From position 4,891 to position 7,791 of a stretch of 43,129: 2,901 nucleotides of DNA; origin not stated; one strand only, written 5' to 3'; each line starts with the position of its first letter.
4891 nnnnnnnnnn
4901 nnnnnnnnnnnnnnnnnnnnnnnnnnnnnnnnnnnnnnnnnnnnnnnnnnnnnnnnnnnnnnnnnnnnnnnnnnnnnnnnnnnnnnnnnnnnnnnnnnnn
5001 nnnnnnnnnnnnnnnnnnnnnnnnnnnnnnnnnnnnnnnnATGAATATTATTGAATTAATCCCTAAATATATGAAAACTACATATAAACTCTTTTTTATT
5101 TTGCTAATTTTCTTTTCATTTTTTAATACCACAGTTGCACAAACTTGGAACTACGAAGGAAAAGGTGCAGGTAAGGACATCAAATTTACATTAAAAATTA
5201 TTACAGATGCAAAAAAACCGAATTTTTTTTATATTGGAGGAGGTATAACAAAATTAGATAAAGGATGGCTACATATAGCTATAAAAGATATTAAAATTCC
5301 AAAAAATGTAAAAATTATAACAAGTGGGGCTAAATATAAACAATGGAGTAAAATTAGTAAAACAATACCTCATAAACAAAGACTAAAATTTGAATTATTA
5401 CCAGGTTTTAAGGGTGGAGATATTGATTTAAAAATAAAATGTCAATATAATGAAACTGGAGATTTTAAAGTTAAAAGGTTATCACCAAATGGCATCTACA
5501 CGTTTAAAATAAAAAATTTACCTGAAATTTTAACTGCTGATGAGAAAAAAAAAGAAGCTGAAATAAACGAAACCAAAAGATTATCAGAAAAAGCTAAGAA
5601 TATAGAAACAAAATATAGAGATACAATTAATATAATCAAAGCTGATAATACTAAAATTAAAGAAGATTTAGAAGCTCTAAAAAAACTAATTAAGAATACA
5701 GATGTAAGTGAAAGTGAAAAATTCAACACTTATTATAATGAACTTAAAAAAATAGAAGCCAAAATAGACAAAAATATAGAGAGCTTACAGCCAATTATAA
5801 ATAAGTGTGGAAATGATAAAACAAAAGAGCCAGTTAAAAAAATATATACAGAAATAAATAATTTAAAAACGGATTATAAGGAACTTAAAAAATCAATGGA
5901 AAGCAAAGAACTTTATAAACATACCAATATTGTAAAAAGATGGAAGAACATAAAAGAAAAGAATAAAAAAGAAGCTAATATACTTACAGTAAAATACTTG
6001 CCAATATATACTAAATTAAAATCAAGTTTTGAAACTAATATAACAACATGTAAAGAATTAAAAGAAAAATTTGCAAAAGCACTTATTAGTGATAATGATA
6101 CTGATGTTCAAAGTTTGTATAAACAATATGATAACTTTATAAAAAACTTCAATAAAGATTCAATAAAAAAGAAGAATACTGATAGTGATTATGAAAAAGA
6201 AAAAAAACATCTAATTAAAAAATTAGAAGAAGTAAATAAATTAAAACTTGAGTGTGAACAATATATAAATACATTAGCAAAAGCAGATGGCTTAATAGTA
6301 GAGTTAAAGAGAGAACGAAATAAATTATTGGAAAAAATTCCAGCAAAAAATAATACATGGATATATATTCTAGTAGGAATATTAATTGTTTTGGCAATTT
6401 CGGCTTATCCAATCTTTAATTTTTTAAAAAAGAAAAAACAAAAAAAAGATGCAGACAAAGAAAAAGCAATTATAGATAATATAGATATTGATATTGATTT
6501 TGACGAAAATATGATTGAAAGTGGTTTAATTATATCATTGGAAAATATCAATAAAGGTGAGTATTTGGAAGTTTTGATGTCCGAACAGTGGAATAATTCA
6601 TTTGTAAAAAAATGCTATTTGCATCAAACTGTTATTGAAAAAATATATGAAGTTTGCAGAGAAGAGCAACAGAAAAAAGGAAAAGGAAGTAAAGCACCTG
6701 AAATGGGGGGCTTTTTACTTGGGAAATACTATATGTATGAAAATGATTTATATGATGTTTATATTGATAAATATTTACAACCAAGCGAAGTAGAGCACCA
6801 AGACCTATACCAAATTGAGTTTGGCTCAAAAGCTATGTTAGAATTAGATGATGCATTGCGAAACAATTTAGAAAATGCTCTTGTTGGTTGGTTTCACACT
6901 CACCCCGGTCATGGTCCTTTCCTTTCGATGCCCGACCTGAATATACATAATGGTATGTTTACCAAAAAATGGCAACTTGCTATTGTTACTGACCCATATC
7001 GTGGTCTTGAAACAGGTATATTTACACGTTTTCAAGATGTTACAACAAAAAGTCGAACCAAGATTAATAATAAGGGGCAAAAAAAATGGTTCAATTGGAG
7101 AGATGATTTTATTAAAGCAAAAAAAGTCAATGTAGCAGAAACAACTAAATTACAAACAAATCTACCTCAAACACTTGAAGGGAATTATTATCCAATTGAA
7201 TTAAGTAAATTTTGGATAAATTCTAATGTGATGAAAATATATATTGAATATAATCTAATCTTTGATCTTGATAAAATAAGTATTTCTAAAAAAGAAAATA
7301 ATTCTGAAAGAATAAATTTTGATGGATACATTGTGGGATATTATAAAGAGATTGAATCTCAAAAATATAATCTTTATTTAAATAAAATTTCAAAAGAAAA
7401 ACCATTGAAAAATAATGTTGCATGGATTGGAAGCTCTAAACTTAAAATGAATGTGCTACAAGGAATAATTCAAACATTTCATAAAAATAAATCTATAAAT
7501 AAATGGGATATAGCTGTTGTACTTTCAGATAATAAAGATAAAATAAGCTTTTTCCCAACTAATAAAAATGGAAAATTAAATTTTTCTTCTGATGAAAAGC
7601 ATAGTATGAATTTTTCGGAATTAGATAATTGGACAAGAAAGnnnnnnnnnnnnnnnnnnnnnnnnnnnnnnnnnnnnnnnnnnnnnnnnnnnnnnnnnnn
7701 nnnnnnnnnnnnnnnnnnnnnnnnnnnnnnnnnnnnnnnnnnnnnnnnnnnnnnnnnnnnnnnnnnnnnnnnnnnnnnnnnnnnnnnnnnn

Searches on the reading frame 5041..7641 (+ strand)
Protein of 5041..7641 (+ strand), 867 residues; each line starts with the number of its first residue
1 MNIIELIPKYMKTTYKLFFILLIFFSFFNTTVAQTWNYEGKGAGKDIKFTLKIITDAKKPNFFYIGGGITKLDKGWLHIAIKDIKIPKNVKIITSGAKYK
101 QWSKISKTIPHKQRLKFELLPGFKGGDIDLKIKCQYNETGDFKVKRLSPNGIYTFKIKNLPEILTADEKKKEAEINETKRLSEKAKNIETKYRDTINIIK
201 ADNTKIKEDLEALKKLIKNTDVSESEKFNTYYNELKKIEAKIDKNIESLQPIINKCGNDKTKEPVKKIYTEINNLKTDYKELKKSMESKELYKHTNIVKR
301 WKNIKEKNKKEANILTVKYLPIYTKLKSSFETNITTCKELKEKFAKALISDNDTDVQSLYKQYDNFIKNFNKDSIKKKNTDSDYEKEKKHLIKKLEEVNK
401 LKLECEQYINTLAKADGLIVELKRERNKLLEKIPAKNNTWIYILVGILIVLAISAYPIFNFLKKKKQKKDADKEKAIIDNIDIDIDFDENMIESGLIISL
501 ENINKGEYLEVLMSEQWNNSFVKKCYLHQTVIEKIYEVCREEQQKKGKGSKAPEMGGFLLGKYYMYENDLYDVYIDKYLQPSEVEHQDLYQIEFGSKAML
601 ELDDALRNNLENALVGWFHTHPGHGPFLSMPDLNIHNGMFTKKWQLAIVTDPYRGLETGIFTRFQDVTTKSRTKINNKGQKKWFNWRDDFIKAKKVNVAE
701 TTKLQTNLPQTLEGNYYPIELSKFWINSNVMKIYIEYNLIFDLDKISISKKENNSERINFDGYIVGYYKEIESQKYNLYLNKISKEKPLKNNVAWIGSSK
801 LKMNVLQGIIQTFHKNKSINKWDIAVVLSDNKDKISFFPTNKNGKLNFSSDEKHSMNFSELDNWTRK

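Call 22: search_protein_families(library=pfam, max_evalue=0.1, proteins=[window:5041-7641:+])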
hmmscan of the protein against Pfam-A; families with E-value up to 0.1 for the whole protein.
window:5041-7641:+ (867 aa): 6 families
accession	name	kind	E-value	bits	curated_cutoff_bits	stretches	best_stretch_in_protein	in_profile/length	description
PF01398.27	JAB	-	1.7e-08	34.7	22.5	1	522-637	3-109/117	JAB1/Mov34/MPN/PAD-1 ubiquitin protease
PF14464.11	Prok-JAB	-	2.1e-05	24.8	25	1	549-649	14-101/114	Prokaryotic homologs of the JAB domain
PF04108.17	ATG17_like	-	0.00041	20.4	43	1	178-370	114-305/355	Autophagy protein ATG17-like domain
PF04513.17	Baculo_PEP_C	-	0.01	16.4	38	0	195-279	21-101/140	Baculovirus polyhedron envelope protein, PEP, C terminus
PF03954.19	Lectin_N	-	0.015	15.6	28.3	1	196-286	52-137/140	Hepatic lectin, N-terminal domain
PF00459.30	Inositol_P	-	0.097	12.6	27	0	745-825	145-222/271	Inositol monophosphatase family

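Call 48: search_protein_families(library=padloc, max_evalue=0.01, proteins=[window:5041-7641:+])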
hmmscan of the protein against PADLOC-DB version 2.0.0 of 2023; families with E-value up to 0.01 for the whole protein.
window:5041-7641:+ (867 aa): 5 families
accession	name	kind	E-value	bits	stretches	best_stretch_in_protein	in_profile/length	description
PDLC00902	JAB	-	6.5e-07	27.1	1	534-645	18-126/159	JAB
PDLC00890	JAB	-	1.3e-06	26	1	527-635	14-111/157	JAB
PDLC00903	JAB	-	3.1e-05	21.9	1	538-655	19-126/166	JAB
PDLC00891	JAB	-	0.00024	18.6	1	541-642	25-117/159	JAB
PDLC00887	JAB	-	0.0021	16.1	1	550-635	34-116/160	JAB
